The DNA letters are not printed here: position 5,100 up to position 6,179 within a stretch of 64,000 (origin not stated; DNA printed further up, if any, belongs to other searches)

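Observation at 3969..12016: An ETF pair sits inside a heterodisulfide-reductase/hydrogenase operon: HdrD-like - EtfB - EtfA - HdrA - MvhD - MvhG - MvhA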

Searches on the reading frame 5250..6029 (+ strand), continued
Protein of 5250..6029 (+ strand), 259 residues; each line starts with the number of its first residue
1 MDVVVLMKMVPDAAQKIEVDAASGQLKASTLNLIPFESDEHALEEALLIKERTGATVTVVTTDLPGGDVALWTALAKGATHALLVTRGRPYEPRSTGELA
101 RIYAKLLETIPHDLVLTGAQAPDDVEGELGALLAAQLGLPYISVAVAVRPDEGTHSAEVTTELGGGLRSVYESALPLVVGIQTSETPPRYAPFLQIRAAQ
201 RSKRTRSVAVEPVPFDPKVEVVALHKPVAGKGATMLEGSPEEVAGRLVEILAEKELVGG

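Call 31: search_solved_structures(query=window:5250-6029:+, max_evalue=0.001, show_alignments=3)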
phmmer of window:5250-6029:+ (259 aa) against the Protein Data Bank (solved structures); distinct sequences matched with E-value up to 0.001: 10.
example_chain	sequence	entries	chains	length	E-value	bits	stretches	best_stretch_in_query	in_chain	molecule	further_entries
1efp_B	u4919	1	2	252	9.4e-18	68.1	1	4-249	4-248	PROTEIN (ELECTRON TRANSFER FLAVOPROTEIN)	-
5ol2_B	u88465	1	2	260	3.8e-17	66.1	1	1-154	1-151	Electron transfer flavoprotein small subunit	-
4kpu_B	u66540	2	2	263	2.5e-15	60.1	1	1-191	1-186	Electron transfer flavoprotein alpha/beta-subunit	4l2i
1o94_C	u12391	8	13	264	3.6e-15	59.6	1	37-253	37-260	ELECTRON TRANSFER FLAVOPROTEIN BETA-SUBUNIT | ELECTRON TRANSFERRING FLAVOPROTEIN BETA-SUBUNIT | Electron transfer flavoprotein subunit beta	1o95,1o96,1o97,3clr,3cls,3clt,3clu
7koe_A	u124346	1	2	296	6.3e-14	55.5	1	2-255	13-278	Electron transfer flavoprotein, beta subunit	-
6fah_B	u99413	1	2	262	5.9e-12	49.1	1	2-256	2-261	Caffeyl-CoA reductase-Etf complex subunit CarD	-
1efv_B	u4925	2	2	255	2e-11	47.3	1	3-249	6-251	ELECTRON TRANSFER FLAVOPROTEIN | Electron transfer flavoprotein beta-subunit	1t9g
2a1t_S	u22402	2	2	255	1.3e-10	44.6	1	3-249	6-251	Electron transfer flavoprotein beta-subunit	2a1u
5ow0_B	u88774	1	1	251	1.4e-08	38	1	1-200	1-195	Electron transfer flavoprotein, beta subunit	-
7qh2_B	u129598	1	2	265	8.8e-05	25.6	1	3-159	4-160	Lactate dehydrogenase (NAD(+),ferredoxin) subunit LctB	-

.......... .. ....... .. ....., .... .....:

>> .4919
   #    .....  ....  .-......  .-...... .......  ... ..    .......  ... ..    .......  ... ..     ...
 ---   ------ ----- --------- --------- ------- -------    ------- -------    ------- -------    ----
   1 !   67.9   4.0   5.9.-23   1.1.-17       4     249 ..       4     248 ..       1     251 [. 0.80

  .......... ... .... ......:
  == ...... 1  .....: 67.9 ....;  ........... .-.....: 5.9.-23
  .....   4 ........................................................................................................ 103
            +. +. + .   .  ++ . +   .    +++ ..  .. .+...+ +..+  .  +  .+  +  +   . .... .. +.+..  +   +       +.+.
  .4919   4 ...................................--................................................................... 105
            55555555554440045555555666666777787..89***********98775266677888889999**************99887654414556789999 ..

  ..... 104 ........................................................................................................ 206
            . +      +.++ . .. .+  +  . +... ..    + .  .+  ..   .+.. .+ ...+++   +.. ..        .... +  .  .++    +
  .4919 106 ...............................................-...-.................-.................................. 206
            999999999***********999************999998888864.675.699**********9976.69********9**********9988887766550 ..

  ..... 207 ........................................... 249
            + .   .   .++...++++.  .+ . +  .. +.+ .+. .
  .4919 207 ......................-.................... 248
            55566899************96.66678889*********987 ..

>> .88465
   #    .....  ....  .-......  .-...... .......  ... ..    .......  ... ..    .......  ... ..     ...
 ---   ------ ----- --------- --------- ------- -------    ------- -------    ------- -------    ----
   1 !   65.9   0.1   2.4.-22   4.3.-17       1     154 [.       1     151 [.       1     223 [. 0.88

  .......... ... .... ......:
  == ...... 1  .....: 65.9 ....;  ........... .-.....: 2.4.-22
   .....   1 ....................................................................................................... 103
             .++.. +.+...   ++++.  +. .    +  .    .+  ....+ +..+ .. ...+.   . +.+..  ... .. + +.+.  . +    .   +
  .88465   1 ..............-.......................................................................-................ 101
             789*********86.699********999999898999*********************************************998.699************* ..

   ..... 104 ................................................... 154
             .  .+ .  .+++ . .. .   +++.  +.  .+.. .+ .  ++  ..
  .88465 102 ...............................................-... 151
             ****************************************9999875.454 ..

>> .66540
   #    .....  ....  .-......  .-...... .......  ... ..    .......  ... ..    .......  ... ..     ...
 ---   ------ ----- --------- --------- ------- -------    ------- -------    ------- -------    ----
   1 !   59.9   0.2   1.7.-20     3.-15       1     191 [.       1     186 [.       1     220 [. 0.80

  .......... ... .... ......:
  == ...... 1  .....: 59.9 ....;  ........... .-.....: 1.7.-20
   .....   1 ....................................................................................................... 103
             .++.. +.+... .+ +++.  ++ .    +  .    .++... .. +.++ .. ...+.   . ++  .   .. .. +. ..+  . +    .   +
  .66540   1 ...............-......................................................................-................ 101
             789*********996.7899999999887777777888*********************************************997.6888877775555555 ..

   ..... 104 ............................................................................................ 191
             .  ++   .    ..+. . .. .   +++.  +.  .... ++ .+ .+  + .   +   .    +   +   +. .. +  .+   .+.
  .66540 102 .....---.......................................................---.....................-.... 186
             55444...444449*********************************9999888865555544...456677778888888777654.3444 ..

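Call 65: search_protein_families(library=pfam, proteins=[L041:666-1139:+, L041:1211-1933:+, L041:1948-3159:+, L041:3165-4223:+, L041:4225-4974:+, L041:5010-6272:+, L041:6735-7700:+, L041:7705-8841:+, L041:8880-9968:+, L041:11774-13846:+], max_evalue=0.00001)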
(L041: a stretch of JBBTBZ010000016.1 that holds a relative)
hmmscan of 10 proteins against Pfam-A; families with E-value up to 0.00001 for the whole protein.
L041:666-1139:+ (157 aa): 1 family
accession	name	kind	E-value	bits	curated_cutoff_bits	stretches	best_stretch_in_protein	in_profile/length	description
PF01597.25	GCV_H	-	6.7e-38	129.8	22.2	1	15-136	1-120/122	Glycine cleavage H-protein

L041:1211-1933:+ (240 aa): 3 families
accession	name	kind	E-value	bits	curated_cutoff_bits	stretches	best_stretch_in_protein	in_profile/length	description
PF13183.11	Fer4_8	-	1.6e-08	35.4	27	1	41-100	3-66/68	4Fe-4S dicluster domain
PF13534.11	Fer4_17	-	2.5e-06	28.4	22.2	1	43-100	2-58/61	4Fe-4S dicluster domain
PF13187.11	Fer4_9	-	3.2e-06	27.5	27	0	43-101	2-50/52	4Fe-4S dicluster domain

L041:1948-3159:+ (403 aa): 1 family
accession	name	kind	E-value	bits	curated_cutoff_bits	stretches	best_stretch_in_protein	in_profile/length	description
PF02754.22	CCG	-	2.4e-09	37.6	20.6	1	212-310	2-85/85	Cysteine-rich domain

L041:3165-4223:+ (352 aa): 8 families
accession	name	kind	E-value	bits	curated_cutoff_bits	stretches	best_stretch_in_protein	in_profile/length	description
PF07992.20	Pyr_redox_2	-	2.8e-20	73.4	26.1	1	5-135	2-134/291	Pyridine nucleotide-disulphide oxidoreductase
PF13738.12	Pyr_redox_3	-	1.8e-09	37.7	30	1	2-117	163-268/305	Pyridine nucleotide-disulphide oxidoreductase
PF00070.33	Pyr_redox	-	1e-08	36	22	1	5-42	1-38/82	Pyridine nucleotide-disulphide oxidoreductase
PF12831.13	FAD_oxidored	-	2.7e-08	34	27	1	6-41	2-37/416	FAD dependent oxidoreductase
PF01266.30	DAO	-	7e-07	29.5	27.9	0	6-55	2-52/353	FAD dependent oxidoreductase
PF13450.12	NAD_binding_8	-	1.2e-06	29.1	21.9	1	8-41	1-34/68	NAD(P)-binding Rossmann-like domain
PF00890.30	FAD_binding_2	-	4.2e-06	26.7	20.4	0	6-53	2-49/414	FAD binding domain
PF03486.20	HI0933_like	-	4.8e-06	26.6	50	0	5-39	2-36/244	HI0933-like protein Rossmann domain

L041:4225-4974:+ (249 aa): 0 families

L041:5010-6272:+ (420 aa): 8 families
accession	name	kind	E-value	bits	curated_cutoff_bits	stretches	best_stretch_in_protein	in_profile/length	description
PF02754.22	CCG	-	1.4e-16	60.8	20.6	1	302-387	1-78/85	Cysteine-rich domain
PF13183.11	Fer4_8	-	5.7e-11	43.2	27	1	57-113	5-68/68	4Fe-4S dicluster domain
PF13187.11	Fer4_9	-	9.7e-10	38.8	27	1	57-112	2-50/52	4Fe-4S dicluster domain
PF13484.11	Fer4_16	-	2.5e-09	38.2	30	0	23-70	19-66/66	4Fe-4S double cluster binding domain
PF13534.11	Fer4_17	-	1.9e-08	35.1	22.2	1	57-114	2-61/61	4Fe-4S dicluster domain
PF13746.11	Fer4_18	-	4.3e-07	30.6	27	0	13-69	17-73/114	4Fe-4S dicluster domain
PF13237.11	Fer4_10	-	1.9e-06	28.2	25.5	1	57-110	9-53/53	4Fe-4S dicluster domain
PF12838.12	Fer4_7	-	5.9e-06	27.1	27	0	57-112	2-51/52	4Fe-4S dicluster domain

L041:6735-7700:+ (321 aa): 1 family
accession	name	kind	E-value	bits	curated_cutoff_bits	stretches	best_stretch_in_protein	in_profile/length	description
PF04055.27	Radical_SAM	-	2.5e-11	44.5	29.5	1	57-201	3-151/166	Radical SAM superfamily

L041:7705-8841:+ (378 aa): 1 family
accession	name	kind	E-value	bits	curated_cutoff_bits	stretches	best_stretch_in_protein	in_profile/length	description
PF21948.1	LplA-B_cat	-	7.9e-37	127.6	27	1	18-221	4-199/200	Lipoyl protein ligase A/B catalytic domain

L041:8880-9968:+ (362 aa): 1 family
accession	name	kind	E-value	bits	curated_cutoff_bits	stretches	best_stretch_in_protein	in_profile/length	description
PF04055.27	Radical_SAM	-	2.4e-14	54.3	29.5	1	54-223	5-163/166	Radical SAM superfamily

L041:11774-13846:+ (690 aa): 8 families
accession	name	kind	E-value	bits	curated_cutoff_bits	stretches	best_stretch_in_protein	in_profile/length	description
PF02754.22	CCG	-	1.5e-15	57.5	20.6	1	574-657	1-78/85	Cysteine-rich domain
PF13237.11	Fer4_10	-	1.9e-12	47.4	25.5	1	297-382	4-53/53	4Fe-4S dicluster domain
PF13187.11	Fer4_9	-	2e-10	41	27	1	301-384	1-50/52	4Fe-4S dicluster domain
PF13183.11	Fer4_8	-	2.8e-10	41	27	1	300-385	3-68/68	4Fe-4S dicluster domain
PF12838.12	Fer4_7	-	2.7e-09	37.8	27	0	368-385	35-52/52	4Fe-4S dicluster domain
PF12797.12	Fer4_2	-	2e-08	34.1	24.5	0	293-314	1-22/22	4Fe-4S binding domain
PF00037.32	Fer4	-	4.1e-07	30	21.1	0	298-314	4-20/24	4Fe-4S binding domain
PF14697.11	Fer4_21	-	3.1e-06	27.7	35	0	299-314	38-53/59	4Fe-4S dicluster domain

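Call 73: search_solved_structures(query=L004:11768-13801:+, max_evalue=0.00001, show_alignments=1)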
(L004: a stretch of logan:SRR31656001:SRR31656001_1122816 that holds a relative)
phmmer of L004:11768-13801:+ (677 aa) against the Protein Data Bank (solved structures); distinct sequences matched with E-value up to 0.00001: 6.
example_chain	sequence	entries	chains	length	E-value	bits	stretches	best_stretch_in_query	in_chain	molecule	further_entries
9ojn_A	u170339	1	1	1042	7.3e-63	215.9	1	316-672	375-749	Iron-sulfur-binding reductase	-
8rvv_C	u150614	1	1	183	3.6e-10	41.8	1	289-388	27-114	H(2):CoB-CoM heterodisulfide,ferredoxin reductase subunit C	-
8rvu_c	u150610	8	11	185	3.7e-10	41.7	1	289-388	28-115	H(2):CoB-CoM heterodisulfide,ferredoxin reductase subunit C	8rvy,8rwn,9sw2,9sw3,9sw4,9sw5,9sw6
5odc_C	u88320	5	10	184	1e-08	36.9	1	279-415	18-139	Heterodisulfide reductase, subunit C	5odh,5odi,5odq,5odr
9sfi_C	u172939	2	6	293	4.3e-07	31.6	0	575-670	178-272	H(2)/formate:CoB-CoM heterodisulfide,ferredoxin reductase subunit B2 | Heterodisulfide reductase subunit B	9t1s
9sfi_E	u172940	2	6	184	4.1e-06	28.3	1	278-407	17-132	H(2)/formate:CoB-CoM heterodisulfide,ferredoxin reductase subunit C2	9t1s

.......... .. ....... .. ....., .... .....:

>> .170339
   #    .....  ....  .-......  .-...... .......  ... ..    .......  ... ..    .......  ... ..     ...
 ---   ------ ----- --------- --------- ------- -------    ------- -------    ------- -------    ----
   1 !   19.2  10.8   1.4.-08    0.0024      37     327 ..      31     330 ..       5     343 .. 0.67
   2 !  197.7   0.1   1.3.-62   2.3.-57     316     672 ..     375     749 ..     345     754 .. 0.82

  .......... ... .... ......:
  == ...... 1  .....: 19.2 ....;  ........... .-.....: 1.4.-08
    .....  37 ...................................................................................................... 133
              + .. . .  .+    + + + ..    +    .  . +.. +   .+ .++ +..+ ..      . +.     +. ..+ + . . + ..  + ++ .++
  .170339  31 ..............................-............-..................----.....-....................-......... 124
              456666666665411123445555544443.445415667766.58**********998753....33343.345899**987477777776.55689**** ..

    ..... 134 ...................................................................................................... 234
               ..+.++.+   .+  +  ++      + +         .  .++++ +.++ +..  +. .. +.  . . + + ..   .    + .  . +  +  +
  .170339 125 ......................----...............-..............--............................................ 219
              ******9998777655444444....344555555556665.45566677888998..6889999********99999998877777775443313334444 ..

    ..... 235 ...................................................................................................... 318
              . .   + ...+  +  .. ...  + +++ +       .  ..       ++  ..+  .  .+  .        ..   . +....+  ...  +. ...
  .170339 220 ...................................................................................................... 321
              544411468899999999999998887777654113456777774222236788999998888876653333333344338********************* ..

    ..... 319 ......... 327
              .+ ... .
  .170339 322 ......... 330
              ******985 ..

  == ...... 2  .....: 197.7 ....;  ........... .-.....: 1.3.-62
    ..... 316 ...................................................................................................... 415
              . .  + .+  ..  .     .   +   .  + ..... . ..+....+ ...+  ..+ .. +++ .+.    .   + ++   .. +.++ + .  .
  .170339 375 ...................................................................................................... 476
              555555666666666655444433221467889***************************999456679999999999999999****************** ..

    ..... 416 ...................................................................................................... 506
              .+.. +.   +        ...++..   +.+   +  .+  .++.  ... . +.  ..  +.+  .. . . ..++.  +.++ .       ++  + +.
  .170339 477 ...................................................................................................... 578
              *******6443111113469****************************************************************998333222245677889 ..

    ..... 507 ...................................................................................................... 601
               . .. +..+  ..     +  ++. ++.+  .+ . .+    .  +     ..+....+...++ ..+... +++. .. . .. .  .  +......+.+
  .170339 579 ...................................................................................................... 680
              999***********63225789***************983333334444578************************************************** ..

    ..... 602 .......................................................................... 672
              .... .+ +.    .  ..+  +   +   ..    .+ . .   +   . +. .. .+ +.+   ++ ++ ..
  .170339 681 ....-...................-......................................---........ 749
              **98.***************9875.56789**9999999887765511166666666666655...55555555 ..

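Call 78: find_homologous_proteins(query=L004:11768-13801:+, max_evalue=1e-30)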
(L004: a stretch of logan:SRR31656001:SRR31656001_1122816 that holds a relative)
Query L004:11768-13801:+ (677 aa): 6084 proteins with E <= 1e-30 among 8000 candidates; the best 120 are listed.
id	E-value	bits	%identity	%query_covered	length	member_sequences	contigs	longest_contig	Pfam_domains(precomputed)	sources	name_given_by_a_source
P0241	0.0e+0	1480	92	100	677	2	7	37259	PF12797.13,PF12838.13,PF13534.12,PF02754.22,PF13237.12,PF13183.12,PF13187.12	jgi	jgi:Fe-S oxidoreductase/nitrate reductase gamma subunit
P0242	0.0e+0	1441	89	100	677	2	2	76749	PF12838.13,PF13534.12,PF02754.22,PF13237.12,PF13183.12,PF13187.12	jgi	jgi:Fe-S oxidoreductase/nitrate reductase gamma subunit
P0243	3.7e-281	952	60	98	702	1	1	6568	PF12797.13,PF13484.12,PF12838.13,PF13534.12,PF02754.22,PF13237.12,PF13183.12,PF13187.12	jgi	-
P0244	6.6e-281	951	60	99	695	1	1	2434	PF12797.13,PF02754.22,PF13237.12,PF13183.12,PF13187.12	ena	-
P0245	6.1e-277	938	59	100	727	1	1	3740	PF12797.13,PF02754.22,PF13237.12,PF13183.12,PF13187.12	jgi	jgi:Fe-S oxidoreductase/nitrate reductase gamma subunit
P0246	1.7e-273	927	60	98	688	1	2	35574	PF12797.13,PF12838.13,PF02754.22,PF13237.12,PF13183.12,PF13187.12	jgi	-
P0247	2.5e-251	854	55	97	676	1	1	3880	PF12838.13,PF13534.12,PF02754.22,PF13237.12,PF13183.12,PF13187.12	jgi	jgi:Fe-S oxidoreductase/nitrate reductase gamma subunit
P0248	2.5e-247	841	57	97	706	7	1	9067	PF12797.13,PF13484.12,PF12838.13,PF02754.22,PF13237.12,PF13183.12,PF13187.12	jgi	jgi:Fe-S oxidoreductase/nitrate reductase gamma subunit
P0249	9.1e-209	713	49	96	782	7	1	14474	PF13484.12,PF12838.13,PF13534.12,PF02754.22,PF13237.12,PF13183.12,PF13187.12,PF14522.12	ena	-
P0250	2.2e-208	712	48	98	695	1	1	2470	PF12797.13,PF12838.13,PF02754.22,PF13237.12,PF13183.12,PF13187.12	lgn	-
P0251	2.5e-206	705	46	99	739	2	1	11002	PF12797.13,PF13484.12,PF02754.22,PF13237.12,PF13183.12,PF13187.12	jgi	jgi:Fe-S oxidoreductase/nitrate reductase gamma subunit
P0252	2.3e-205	702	46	98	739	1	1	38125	PF12797.13,PF00037.33,PF13484.12,PF12838.13,PF13534.12,PF02754.22,PF13237.12,PF13183.12,PF13187.12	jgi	jgi:Fe-S oxidoreductase/nitrate reductase gamma subunit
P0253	1.8e-204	699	46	98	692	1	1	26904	PF12797.13,PF02754.22,PF13237.12,PF13183.12,PF13187.12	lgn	-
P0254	3.6e-204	698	46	98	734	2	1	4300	PF12797.13,PF00037.33,PF13484.12,PF12838.13,PF13534.12,PF02754.22,PF13237.12,PF13183.12,PF13187.12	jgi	jgi:Fe-S oxidoreductase/nitrate reductase gamma subunit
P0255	1.1e-203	696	47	99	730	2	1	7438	PF12797.13,PF00037.33,PF13484.12,PF12838.13,PF13534.12,PF02754.22,PF13237.12,PF13183.12,PF13187.12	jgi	jgi:Fe-S oxidoreductase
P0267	3.9e-202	691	48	98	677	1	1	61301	PF12797.13,PF13484.12,PF12838.13,PF13534.12,PF02754.22,PF13237.12,PF13183.12,PF13187.12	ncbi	-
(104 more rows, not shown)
